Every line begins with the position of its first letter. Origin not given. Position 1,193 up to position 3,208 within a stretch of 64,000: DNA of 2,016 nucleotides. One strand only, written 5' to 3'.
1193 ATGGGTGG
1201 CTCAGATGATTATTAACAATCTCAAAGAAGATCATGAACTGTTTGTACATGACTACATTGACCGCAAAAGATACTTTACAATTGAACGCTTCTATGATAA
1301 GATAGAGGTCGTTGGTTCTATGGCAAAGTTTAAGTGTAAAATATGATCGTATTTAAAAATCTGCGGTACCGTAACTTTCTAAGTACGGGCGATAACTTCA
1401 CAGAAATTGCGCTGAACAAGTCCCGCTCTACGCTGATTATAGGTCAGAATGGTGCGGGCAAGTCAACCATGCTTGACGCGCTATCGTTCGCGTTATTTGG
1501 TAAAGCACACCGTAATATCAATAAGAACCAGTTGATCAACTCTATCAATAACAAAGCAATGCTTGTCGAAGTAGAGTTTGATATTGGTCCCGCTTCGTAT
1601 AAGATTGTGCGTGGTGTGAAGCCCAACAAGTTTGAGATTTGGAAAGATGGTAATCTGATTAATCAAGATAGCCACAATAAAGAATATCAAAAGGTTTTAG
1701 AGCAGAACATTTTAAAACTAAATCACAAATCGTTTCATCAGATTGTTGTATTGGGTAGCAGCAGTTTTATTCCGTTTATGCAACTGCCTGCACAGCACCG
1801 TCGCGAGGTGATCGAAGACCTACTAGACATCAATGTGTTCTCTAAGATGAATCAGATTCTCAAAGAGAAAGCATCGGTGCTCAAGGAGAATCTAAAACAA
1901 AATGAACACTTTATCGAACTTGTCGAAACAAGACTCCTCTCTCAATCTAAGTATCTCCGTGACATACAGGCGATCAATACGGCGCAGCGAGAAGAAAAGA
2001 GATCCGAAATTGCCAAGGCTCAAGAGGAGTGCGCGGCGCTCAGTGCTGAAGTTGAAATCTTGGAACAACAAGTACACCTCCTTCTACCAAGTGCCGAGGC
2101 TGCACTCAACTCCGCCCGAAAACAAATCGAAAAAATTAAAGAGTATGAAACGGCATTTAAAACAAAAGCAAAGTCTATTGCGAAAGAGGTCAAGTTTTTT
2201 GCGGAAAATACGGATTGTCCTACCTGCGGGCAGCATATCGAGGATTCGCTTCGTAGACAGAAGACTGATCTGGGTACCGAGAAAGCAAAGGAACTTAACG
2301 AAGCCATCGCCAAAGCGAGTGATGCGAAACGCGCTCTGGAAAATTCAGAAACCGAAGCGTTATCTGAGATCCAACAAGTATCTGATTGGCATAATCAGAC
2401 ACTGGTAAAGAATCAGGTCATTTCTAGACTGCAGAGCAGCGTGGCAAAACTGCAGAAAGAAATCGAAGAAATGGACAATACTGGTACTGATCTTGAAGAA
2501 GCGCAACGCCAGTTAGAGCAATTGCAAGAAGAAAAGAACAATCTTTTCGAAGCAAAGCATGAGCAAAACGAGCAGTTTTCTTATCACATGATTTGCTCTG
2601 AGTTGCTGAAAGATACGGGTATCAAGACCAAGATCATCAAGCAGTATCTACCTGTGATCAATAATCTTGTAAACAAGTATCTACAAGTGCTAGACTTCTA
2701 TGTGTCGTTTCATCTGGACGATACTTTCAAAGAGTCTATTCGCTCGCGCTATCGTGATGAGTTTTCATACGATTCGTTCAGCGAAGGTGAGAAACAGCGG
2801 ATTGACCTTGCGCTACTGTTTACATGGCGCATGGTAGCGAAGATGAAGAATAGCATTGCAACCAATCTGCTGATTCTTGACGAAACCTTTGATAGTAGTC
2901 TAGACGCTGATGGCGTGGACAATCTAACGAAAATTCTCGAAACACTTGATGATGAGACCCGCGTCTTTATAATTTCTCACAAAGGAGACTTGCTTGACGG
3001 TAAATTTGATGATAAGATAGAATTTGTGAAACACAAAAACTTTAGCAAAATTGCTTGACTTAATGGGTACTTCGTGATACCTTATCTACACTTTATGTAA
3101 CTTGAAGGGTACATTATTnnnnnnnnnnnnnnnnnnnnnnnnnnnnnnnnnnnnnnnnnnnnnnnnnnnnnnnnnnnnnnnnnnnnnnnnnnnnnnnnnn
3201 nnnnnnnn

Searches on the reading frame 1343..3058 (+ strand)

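Call 11: search_protein_families(library=phrogs, proteins=[window:1343-3058:+])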
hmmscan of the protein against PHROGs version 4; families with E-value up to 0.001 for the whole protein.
window:1343-3058:+ (571 aa): 9 families
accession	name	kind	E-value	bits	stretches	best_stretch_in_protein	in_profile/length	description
phrog_77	-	DNA, RNA and nucleotide metabolism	3.3e-165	553.2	1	1-570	295-952/967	SbcC-like subunit of palindrome specific endonuclease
phrog_19980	-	unknown function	4.4e-16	59.4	1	31-403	31-442/1068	-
phrog_21388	-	DNA, RNA and nucleotide metabolism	4.3e-11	44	1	1-116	1-118/126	exonuclease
phrog_293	-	moron, auxiliary metabolic gene and host takeover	2.6e-08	33.3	1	476-558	546-617/1058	ABC transporter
phrog_28217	-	DNA, RNA and nucleotide metabolism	6.4e-07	29.2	1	26-90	22-87/806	DNA repair exonuclease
phrog_1499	-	unknown function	1.1e-06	29.2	1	2-336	3-292/427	-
phrog_2392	-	moron, auxiliary metabolic gene and host takeover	4.3e-06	26.3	0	478-547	617-675/726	ABC transporter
phrog_4747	-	unknown function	0.00023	21.4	0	19-264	14-256/610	-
phrog_19212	-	unknown function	0.00035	20.3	0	26-120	24-110/550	-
